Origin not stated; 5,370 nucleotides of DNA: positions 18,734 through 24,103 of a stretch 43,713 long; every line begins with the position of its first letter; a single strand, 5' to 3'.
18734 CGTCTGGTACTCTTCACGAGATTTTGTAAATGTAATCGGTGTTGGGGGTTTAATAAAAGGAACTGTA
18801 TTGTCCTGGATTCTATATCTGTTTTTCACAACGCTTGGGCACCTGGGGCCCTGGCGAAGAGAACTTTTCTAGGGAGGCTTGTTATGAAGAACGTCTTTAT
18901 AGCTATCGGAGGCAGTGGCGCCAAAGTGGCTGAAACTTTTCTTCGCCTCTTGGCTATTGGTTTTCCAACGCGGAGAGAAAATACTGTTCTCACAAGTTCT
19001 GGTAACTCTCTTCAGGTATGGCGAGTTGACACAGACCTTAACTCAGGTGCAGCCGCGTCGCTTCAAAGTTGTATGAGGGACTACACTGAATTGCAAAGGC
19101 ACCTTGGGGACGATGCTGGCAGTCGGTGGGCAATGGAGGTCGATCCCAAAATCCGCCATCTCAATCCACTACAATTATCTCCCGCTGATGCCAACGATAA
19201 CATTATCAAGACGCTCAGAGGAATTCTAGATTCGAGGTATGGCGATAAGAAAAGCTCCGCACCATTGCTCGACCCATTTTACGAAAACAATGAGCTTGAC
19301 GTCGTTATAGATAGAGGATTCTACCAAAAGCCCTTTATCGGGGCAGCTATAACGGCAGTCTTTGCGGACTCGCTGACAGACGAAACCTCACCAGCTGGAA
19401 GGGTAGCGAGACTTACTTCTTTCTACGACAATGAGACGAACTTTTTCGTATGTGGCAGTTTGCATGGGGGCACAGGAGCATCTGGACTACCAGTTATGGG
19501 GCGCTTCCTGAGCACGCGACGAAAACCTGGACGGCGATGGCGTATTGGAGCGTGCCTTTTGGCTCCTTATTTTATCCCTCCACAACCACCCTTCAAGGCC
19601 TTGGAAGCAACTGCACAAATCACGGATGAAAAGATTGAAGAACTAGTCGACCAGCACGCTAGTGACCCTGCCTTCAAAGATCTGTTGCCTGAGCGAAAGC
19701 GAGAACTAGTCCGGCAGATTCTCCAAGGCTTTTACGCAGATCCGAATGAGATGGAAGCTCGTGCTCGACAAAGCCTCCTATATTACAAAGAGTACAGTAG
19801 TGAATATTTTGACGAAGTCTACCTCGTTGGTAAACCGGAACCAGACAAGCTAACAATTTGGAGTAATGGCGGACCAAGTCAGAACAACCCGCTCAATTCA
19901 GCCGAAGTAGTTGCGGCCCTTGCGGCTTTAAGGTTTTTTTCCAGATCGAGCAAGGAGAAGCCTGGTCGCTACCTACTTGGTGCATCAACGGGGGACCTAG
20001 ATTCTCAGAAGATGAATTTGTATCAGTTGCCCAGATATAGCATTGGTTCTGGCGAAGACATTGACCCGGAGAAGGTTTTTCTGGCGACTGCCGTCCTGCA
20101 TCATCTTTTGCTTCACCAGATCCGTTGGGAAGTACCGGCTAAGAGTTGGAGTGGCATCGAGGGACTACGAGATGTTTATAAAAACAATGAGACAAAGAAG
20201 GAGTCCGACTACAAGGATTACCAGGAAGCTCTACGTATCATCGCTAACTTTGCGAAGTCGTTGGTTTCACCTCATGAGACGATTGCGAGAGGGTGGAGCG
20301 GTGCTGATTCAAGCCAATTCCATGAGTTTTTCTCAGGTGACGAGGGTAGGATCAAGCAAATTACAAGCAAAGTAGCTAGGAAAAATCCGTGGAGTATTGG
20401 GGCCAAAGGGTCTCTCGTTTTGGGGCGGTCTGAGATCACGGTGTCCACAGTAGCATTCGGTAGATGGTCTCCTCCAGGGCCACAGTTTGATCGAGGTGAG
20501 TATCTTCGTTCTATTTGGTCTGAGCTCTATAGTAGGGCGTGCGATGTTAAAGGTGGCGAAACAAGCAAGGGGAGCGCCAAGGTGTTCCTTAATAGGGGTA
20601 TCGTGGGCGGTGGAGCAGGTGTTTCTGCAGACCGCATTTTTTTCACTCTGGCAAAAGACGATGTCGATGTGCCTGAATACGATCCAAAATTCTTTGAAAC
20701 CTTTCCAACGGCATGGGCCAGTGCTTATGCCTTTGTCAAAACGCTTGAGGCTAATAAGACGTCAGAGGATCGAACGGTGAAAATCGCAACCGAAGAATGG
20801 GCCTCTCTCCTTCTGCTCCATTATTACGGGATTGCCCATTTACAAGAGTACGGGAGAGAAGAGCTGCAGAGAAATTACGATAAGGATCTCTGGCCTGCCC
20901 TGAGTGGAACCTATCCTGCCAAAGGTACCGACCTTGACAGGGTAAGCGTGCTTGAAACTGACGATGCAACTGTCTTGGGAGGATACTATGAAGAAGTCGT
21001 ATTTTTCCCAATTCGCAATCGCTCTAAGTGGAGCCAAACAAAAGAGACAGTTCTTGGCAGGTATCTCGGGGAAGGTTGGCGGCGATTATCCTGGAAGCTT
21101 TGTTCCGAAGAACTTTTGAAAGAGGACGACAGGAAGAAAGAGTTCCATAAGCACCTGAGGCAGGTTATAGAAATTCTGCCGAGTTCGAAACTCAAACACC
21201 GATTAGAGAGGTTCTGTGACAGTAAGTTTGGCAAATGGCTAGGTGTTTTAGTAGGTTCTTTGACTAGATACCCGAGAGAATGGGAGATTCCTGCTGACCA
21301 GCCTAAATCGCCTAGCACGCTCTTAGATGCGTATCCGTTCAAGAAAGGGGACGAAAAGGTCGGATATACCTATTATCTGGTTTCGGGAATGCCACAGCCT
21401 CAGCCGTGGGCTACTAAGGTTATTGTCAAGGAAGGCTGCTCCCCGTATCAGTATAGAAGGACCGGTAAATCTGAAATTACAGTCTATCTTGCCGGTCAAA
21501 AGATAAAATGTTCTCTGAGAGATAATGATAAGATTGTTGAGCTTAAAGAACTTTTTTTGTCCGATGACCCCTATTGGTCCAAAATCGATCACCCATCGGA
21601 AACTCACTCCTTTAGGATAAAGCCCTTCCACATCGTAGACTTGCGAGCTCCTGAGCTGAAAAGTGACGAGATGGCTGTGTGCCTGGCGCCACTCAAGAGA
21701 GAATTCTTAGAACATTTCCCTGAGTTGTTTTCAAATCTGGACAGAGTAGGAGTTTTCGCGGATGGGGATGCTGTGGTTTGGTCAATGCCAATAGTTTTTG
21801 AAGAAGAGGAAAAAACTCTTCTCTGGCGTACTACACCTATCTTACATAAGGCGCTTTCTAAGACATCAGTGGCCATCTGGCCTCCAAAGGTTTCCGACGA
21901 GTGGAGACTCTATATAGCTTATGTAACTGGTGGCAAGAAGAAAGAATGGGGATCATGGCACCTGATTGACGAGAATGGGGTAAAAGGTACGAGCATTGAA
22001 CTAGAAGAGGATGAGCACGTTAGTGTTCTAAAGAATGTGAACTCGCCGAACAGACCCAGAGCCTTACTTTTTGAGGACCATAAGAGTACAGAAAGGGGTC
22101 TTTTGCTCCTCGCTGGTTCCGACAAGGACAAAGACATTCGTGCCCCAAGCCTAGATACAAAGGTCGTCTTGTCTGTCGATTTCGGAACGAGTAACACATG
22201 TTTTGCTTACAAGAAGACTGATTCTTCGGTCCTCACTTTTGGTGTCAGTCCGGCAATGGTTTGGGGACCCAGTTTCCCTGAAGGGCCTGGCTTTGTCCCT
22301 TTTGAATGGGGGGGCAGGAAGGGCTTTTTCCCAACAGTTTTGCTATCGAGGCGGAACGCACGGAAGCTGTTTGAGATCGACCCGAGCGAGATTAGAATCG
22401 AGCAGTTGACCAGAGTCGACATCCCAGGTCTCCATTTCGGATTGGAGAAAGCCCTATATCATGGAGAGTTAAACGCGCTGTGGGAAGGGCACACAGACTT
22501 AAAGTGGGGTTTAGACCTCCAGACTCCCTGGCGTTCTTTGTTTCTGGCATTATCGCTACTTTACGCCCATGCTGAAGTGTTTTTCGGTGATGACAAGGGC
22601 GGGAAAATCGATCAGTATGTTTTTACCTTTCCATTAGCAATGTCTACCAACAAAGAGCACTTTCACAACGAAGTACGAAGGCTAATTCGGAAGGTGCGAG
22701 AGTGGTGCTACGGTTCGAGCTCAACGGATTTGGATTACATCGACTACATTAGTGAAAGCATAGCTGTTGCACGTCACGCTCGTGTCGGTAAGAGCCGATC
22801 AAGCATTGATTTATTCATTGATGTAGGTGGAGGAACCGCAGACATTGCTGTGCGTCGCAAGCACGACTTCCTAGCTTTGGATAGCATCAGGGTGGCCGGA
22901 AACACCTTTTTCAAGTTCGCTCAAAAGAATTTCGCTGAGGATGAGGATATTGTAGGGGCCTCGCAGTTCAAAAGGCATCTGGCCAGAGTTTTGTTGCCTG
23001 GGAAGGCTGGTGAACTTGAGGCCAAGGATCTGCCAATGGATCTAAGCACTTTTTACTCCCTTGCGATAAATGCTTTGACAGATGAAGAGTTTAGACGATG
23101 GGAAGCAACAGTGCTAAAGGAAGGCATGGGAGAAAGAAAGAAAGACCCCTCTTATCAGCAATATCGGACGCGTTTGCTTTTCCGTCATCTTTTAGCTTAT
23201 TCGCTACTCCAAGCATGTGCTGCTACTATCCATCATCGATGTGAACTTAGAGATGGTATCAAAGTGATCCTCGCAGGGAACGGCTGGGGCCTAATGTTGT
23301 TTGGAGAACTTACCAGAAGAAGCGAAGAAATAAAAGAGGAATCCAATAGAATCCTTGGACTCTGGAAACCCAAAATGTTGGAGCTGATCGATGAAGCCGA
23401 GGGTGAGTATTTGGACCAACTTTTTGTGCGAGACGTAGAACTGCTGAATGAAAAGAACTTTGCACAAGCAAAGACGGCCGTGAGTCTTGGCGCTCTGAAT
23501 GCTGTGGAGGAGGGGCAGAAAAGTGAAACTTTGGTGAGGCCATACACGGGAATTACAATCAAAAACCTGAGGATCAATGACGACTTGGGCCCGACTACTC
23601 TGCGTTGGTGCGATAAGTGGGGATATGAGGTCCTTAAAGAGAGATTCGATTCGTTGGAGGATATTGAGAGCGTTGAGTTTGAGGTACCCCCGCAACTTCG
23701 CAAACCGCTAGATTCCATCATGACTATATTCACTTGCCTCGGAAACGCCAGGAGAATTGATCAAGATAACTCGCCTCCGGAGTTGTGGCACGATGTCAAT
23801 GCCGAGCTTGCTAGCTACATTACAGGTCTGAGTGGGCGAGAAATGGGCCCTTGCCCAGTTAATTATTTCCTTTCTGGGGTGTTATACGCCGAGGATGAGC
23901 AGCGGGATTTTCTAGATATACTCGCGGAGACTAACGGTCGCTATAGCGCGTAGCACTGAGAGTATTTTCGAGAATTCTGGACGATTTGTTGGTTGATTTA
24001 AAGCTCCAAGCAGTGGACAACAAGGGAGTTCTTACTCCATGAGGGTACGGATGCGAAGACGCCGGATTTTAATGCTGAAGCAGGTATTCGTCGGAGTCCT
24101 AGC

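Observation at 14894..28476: Ghost copies of a mobile-element terminus (with excisionase 3' remnants) bracket the tubulin-like operon, suggesting tandem accretion or cargo swapping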

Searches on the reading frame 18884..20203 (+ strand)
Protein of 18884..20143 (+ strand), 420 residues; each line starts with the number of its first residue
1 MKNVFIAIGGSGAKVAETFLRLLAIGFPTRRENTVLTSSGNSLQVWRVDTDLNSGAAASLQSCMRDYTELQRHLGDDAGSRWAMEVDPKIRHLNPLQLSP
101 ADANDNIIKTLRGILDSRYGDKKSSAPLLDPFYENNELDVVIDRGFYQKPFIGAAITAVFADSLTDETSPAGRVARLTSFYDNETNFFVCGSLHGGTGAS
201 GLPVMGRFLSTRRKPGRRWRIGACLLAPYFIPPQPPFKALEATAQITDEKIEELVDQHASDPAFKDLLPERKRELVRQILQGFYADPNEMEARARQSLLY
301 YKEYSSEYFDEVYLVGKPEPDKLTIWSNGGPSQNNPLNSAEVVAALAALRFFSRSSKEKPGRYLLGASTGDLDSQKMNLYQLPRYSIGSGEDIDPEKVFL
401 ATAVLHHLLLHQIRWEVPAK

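Call 75: search_protein_families(library=pfam, proteins=[window:18884-20143:+], max_evalue=5)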
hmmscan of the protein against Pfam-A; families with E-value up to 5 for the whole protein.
window:18884-20143:+ (420 aa): 2 families
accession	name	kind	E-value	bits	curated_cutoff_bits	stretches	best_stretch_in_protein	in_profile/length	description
PF13809.12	Tubulin_2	-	0.018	14.7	27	1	182-232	159-210/356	Tubulin like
PF00091.31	Tubulin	-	0.33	11.6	33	0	182-212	107-137/190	Tubulin/FtsZ family, GTPase domain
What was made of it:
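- On Tubulin/FtsZ superfamily (cargo protein 18884-23953, N-terminal domain): Pfam Tubulin_2 scores E 0.018 at the T4 loop (call 75).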

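Call 89: predict_structure(alignment_id=A5)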
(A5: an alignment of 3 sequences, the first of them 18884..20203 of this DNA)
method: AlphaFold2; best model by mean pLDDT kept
length: 440 residues; sequences in the alignment: 3
mean_pLDDT: 53.2   pTM: 0.58
mean pLDDT of the five models: 53.2, 52.4, 48.2, 37.2, 35.9
residues with pLDDT >= 90: 2; 70-90: 112; 50-70: 111; < 50: 215
segments of 3 or more residues with pLDDT < 50: 25-39, 76-82, 99-125, 135-151, 227-232, 285-300, 316-440
pLDDT, mean of each block of 10 residues (from residue 1): 78 66 45 37 75 61 68 51 64 57 41 43 50 49 36 66 74 73 79 57 78 72 58 63 80 88 73 73 51 48 59 48 36 31 38 35 30 25 25 28 30 29 36 40
secondary structure, 60 per line:
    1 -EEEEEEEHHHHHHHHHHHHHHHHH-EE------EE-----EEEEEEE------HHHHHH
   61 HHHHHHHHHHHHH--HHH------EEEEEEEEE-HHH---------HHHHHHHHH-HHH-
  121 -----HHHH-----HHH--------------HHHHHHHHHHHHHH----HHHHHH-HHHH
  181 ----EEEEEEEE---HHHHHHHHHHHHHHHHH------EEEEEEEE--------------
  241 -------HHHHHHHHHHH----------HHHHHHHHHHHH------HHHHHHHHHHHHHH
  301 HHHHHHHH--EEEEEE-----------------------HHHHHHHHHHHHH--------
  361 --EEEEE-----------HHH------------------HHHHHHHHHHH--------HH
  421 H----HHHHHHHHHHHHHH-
elements in order: E2-8 H9-25 E42-48 H55-73 E85-93 H107-115 H126-129 H152-165 H170-175 H177-180 E185-192 H196-212 E219-226 H248-258 H269-280 H287-308 E311-316 H340-352 E363-367 H400-410 H426-439

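Call 92: fold_search(model_id=the predicted structure, library=pdb)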
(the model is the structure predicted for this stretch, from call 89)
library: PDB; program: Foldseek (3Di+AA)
matches with E <= 10: 876; with E <= 0.001: 0
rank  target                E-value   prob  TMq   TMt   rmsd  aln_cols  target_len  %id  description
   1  7m2x_A                2.9e-03  1.00  0.29  0.28   8.5       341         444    9  Open conformation of the Yeast wild-type gamma-TuRC (released 2021-05-12)
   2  8utn_B                3.1e-03  0.98  0.23  0.24  11.3       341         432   10  KIF1A[1-393] AMP-PNP bound two-heads-bound state in complex with a microtubule (class T23L1) (released 2024-06-12)
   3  9gmy_B                3.3e-03  0.97  0.22  0.23  11.7       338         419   10  Tubulin in complex with an oxathiane analog of zampanolide (released 2025-09-10)
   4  9wdb_b                3.9e-03  0.87  0.21  0.22  13.1       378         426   10  Paclitaxel/GMPCPP-stabilized human alpha1A/beta3 S239C microtubule (released 2026-04-01)
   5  7ung_IB               4.1e-03  0.92  0.22  0.23  12.6       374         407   10  48-nm repeat of the human respiratory doublet microtubule (released 2022-10-05)
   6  4ei7_A                5.7e-03  1.00  0.24  0.28   9.2       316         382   11  Crystal structure of Bacillus cereus TubZ, GDP-form (released 2012-08-15)
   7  8utn_I                5.7e-03  0.95  0.22  0.22  11.8       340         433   10  KIF1A[1-393] AMP-PNP bound two-heads-bound state in complex with a microtubule (class T23L1) (released 2024-06-12)
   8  3n2o_B                5.7e-03  0.63  0.19  0.15  17.1       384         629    8  X-ray crystal structure of arginine decarboxylase complexed with Arginine from Vibrio vulnificus (released 2010-06-09)
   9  7ogn_D                6.4e-03  0.95  0.22  0.23  11.2       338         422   11  Crystal structure of T2R-TTL -mebendazole complex (released 2022-04-06)
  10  9e78_EE               7.1e-03  0.85  0.22  0.22  12.3       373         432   12  48-nm repeat of the Leishmania tarentolae doublet microtubule (released 2025-03-12)
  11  6ve7_4                7.5e-03  0.98  0.26  0.26   9.4       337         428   11  The inner junction complex of Chlamydomonas reinhardtii doublet microtubule (released 2020-02-05)
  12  3n2o_A                7.5e-03  0.38  0.15  0.12  19.5       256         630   12  X-ray crystal structure of arginine decarboxylase complexed with Arginine from Vibrio vulnificus (released 2010-06-09)
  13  9e78_K                8.0e-03  0.93  0.24  0.25  11.9       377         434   12  48-nm repeat of the Leishmania tarentolae doublet microtubule (released 2025-03-12)
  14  2ol4_B                8.0e-03  0.41  0.17  0.23  16.9       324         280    9  Crystal structure of plasmodium falciparum enoyl ACP reductase with triclosan reductase (released 2007-07-17)
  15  8iyj_JQ               8.4e-03  0.95  0.24  0.24   9.6       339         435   11  Cryo-EM structure of the 48-nm repeat doublet microtubule from mouse sperm (released 2023-07-05)
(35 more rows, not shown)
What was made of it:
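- On Tubulin/FtsZ superfamily (cargo protein 18884-23953, N-terminal domain): Foldseek top hits are tubulins, TubZ and FtsZ, but from a low-confidence model (calls 89, 92).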

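Call 95: search_protein_representatives(alignment_id=A5)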
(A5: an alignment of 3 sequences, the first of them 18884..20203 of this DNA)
Query: 3 sequences, 438 profile positions. Proteins with E-value up to 0.001 (for the whole library): 1307; up to 1e-10: 582; up to 1e-30: 47. The best 150 are listed.
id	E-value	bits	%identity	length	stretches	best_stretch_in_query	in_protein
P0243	1.9e-237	804.8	-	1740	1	1-438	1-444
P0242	4.9e-237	803.5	-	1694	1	1-438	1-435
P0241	8.3e-234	792.8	-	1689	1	1-438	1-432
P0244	2.0e-191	653.2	-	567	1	1-438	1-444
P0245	1.1e-176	604.6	-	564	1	1-438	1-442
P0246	1.7e-168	577.6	-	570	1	1-438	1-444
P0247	6.4e-167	572.4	-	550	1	10-431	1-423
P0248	2.7e-165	567.0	-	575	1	2-432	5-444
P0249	3.2e-162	556.9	-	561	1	1-438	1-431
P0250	1.1e-161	555.2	-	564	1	1-438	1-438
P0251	3.6e-153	527.1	-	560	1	1-438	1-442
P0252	1.1e-149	515.6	-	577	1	1-438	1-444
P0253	2.6e-148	511.1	-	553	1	1-438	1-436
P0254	7.9e-138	476.5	-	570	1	1-424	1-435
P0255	1.6e-135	468.9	-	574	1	2-430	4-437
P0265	1.3e-103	363.8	-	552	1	1-436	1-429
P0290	3.0e-26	108.9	-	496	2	5-237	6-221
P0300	1.2e-22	97.0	-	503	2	5-234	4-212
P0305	6.2e-22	94.6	-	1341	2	1-234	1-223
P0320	9.4e-21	90.7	-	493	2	1-234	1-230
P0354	2.9e-19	85.8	-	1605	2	1-235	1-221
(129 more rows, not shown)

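Call 96: search_protein_families(library=pfam, proteins=[P0244, P0250, P0265, P0290, P0300, P0305, P0354, P0320], max_evalue=0.001)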
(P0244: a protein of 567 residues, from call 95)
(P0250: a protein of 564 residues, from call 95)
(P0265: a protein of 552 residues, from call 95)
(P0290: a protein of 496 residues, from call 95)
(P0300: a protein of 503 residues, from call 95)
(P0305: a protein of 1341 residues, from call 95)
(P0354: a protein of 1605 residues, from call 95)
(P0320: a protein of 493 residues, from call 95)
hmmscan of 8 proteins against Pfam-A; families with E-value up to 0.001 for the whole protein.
P0244 (567 aa): 0 families

P0250 (564 aa): 0 families

P0265 (552 aa): 0 families

P0290 (496 aa): 0 families

P0300 (503 aa): 2 families
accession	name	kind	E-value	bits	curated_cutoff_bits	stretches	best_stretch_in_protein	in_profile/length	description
PF13809.12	Tubulin_2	-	4.4e-07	29.9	27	1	159-212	155-208/356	Tubulin like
PF00091.31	Tubulin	-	2.4e-06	28.4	33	1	140-193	83-137/190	Tubulin/FtsZ family, GTPase domain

P0305 (1341 aa): 1 family
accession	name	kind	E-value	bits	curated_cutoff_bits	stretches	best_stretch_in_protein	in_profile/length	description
PF13809.12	Tubulin_2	-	3.5e-05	23.7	27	1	163-225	154-210/356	Tubulin like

P0354 (1605 aa): 1 family
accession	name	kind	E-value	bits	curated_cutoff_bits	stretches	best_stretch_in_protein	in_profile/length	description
PF13809.12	Tubulin_2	-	0.00087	19.1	27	0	164-277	154-269/356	Tubulin like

P0320 (493 aa): 1 family
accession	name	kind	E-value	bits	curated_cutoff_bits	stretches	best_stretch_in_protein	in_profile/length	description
PF13809.12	Tubulin_2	-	7.4e-05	22.6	27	1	171-236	151-211/356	Tubulin like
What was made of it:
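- On Tubulin/FtsZ superfamily (cargo protein 18884-23953, N-terminal domain): Distant relatives from the profile search hit Tubulin_2 and Tubulin, one above the cut-off (calls 95, 96).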

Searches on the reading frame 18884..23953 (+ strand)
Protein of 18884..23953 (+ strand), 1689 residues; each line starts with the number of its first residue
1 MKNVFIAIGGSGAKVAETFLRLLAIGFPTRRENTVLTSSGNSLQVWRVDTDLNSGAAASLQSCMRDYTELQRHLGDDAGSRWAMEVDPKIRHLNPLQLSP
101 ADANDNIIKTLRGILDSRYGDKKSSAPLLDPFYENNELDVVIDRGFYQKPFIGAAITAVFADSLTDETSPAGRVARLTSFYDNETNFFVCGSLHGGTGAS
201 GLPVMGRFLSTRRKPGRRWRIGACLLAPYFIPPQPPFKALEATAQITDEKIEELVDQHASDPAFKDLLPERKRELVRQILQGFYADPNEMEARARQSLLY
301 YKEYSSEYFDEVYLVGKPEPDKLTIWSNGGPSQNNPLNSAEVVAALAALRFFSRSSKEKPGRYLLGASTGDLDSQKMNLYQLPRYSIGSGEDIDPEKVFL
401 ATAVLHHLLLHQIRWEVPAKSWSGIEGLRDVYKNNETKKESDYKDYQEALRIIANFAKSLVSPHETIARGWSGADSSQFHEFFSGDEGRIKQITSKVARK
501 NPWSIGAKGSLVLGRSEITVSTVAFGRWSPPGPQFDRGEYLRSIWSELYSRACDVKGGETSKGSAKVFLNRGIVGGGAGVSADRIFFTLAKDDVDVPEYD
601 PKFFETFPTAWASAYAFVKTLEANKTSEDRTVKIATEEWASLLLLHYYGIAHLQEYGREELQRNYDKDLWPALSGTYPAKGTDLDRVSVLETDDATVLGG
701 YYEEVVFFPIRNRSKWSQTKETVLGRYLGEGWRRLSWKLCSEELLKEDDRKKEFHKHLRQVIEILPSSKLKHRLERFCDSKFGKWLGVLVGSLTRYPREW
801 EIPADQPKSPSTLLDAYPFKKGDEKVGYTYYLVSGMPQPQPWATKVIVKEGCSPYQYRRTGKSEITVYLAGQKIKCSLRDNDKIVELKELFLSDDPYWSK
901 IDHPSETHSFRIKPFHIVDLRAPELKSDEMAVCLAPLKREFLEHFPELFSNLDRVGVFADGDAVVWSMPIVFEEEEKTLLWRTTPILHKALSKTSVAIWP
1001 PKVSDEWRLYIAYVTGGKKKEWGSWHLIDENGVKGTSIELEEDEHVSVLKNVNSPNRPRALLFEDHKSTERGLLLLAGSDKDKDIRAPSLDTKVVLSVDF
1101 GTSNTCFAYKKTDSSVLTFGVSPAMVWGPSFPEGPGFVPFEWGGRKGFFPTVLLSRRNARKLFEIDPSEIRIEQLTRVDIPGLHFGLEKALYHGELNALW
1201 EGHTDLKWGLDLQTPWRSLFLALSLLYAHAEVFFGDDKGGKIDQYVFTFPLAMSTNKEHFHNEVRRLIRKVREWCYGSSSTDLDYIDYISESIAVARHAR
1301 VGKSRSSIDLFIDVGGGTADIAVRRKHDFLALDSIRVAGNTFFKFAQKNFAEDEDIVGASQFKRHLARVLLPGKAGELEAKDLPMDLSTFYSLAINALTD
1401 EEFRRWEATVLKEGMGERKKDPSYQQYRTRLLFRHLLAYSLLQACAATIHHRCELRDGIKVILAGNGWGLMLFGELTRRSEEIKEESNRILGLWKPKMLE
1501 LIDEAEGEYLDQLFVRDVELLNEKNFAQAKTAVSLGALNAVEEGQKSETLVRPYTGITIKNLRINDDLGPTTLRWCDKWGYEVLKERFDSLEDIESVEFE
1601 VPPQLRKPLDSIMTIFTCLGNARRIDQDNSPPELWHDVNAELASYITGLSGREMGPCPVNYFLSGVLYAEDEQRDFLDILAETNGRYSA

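Call 8: search_protein_families(library=pfam, proteins=[window:18884-23953:+], max_evalue=0.01)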
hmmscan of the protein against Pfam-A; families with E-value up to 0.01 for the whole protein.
window:18884-23953:+ (1689 aa): 1 family
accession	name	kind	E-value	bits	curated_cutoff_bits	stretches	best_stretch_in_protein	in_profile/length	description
PF06723.19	MreB_Mbl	-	0.00045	19.6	27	1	1288-1342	126-180/327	MreB/Mbl protein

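Call 49: search_protein_families(library=padloc, proteins=[window:18884-23953:+], max_evalue=0.01)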
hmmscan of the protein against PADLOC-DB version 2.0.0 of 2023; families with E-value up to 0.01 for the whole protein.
window:18884-23953:+ (1689 aa): 0 families

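Call 77: find_homologous_proteins(query=window:18884-23953:+, max_evalue=1e-10)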
Query window:18884-23953:+ (1689 aa): 3 proteins with E <= 1e-10 among 8000 candidates.
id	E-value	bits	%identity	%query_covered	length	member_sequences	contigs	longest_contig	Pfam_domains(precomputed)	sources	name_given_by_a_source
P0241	0.0e+0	3939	100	100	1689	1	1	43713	-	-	-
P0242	0.0e+0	1231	40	100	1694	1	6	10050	-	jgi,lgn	-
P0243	0.0e+0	1092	37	100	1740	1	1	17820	-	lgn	-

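Call 79: find_encoding_contigs(protein=P0243, flank=10000, max_places=4)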
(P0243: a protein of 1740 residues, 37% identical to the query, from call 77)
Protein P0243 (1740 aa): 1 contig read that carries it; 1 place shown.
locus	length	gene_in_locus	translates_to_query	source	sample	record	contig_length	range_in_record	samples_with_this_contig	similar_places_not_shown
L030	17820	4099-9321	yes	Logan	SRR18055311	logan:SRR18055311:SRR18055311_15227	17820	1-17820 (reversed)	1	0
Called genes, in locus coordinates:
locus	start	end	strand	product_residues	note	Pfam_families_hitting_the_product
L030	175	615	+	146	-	-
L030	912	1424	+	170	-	-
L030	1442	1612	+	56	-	-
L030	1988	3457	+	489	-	-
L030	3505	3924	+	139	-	-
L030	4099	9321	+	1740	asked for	-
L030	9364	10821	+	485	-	-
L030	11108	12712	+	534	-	PF03050:DDE_Tnp_IS66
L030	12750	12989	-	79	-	PF05717:TnpB_IS66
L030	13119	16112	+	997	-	PF13700:DUF4158, PF01526:DDE_Tnp_Tn3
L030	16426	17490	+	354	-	PF00589:Phage_integrase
